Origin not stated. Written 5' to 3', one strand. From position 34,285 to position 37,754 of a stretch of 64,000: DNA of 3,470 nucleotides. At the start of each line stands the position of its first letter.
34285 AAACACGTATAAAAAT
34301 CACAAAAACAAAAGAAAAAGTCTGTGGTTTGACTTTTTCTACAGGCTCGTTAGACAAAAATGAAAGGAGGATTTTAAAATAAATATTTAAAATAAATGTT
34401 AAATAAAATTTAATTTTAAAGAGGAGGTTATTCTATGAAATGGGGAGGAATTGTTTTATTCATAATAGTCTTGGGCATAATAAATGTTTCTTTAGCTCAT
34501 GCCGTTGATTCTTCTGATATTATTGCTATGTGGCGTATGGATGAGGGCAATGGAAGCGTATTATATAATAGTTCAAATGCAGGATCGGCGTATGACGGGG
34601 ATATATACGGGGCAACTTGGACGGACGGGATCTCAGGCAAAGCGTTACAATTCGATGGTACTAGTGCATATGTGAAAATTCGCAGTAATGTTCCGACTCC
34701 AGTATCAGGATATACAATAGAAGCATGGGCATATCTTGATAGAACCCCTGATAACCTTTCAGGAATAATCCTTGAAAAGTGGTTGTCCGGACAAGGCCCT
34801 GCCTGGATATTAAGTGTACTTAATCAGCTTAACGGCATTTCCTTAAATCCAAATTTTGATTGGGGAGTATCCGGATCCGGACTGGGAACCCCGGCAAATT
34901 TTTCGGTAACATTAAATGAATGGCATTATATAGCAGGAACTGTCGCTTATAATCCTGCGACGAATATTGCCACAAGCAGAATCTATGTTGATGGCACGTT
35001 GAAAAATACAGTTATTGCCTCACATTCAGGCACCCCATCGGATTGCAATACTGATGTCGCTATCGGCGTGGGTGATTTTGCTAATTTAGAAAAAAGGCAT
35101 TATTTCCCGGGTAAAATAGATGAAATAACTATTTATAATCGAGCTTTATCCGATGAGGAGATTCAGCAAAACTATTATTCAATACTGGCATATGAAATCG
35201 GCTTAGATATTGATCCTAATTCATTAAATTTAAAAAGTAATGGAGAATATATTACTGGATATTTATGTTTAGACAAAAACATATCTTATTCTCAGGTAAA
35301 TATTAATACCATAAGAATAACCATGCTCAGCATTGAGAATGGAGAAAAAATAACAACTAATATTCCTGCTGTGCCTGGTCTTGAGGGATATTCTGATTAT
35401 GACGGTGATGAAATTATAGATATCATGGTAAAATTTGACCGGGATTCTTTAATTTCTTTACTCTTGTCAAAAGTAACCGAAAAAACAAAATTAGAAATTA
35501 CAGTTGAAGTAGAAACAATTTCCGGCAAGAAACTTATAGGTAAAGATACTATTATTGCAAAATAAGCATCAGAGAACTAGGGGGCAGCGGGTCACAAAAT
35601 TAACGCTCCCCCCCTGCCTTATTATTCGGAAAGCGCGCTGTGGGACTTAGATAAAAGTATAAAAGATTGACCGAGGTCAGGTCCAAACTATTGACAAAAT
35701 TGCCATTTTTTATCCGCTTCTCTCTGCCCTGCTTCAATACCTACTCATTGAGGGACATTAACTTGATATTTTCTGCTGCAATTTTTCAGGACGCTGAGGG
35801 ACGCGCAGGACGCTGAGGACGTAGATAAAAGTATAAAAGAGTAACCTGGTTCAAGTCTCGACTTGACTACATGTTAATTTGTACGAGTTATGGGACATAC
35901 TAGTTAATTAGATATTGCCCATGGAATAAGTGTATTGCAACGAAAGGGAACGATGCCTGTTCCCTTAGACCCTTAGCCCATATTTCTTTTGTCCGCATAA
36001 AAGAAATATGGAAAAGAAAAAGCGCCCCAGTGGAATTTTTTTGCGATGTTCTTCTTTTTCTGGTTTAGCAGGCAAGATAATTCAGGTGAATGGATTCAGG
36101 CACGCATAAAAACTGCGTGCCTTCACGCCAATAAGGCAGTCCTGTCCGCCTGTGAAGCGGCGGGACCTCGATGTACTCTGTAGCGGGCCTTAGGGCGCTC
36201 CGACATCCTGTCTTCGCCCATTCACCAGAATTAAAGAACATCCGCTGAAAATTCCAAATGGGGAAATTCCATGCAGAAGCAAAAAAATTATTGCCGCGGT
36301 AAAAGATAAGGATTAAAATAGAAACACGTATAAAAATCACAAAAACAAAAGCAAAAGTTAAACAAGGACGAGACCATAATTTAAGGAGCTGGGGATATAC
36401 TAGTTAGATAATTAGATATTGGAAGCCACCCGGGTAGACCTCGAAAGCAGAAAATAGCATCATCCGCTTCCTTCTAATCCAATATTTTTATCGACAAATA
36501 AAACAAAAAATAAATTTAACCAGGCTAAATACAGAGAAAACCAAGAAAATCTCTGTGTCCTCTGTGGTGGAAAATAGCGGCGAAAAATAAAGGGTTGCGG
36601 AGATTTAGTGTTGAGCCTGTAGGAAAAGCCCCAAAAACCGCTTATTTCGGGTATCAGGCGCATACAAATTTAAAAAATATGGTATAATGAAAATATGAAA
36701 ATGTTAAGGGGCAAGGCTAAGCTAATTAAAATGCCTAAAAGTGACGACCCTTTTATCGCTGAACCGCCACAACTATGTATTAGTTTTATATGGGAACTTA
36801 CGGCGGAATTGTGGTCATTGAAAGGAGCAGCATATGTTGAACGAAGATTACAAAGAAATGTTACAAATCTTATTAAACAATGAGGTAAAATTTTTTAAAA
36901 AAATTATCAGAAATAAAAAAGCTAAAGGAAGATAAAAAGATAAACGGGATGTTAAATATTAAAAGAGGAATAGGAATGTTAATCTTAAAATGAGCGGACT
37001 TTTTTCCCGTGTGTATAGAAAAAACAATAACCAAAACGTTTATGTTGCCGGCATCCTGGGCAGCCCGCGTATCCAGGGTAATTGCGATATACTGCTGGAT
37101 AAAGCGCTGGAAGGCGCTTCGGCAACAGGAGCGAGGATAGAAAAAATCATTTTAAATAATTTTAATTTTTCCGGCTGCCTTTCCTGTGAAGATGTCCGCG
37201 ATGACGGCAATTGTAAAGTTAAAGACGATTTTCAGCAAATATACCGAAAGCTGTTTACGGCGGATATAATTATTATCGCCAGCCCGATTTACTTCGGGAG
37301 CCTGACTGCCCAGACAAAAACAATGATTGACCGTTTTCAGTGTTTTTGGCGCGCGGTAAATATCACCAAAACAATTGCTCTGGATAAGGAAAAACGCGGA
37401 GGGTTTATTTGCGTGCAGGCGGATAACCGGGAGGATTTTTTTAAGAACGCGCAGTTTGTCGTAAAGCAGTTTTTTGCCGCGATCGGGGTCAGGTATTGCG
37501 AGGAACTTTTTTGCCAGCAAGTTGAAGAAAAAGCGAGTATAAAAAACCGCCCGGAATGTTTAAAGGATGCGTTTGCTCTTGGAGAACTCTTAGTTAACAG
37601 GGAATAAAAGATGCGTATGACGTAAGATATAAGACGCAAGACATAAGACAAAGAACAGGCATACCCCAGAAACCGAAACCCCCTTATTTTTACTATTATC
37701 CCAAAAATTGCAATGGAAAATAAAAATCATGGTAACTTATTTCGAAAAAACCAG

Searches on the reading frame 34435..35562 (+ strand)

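Call 10: search_protein_families(library=pfam, max_evalue=0.00001, proteins=[window:34435-35562:+])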
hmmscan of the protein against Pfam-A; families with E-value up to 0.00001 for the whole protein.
window:34435-35562:+ (376 aa): 2 families
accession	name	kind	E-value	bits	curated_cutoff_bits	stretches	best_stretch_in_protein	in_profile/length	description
PF13385.13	Laminin_G_3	-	2.4e-23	83.4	27.6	1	74-244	1-151/151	Concanavalin A-like lectin/glucanases superfamily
PF02973.23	Sialidase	-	4.7e-06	26.7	26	1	177-246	115-184/189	Sialidase, N-terminal domain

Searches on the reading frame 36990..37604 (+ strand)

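Call 65: search_protein_families(library=pfam, max_evalue=0.001, proteins=[window:36990-37604:+])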
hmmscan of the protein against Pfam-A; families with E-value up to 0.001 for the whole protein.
window:36990-37604:+ (205 aa): 2 families
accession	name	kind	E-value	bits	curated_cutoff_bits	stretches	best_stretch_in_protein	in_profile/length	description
PF03358.20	FMN_red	-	1e-19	71.1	24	1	19-121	3-99/152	NADPH-dependent FMN reductase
PF02525.22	Flavodoxin_2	-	6.2e-09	36.3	27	1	22-189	6-189/198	Flavodoxin-like fold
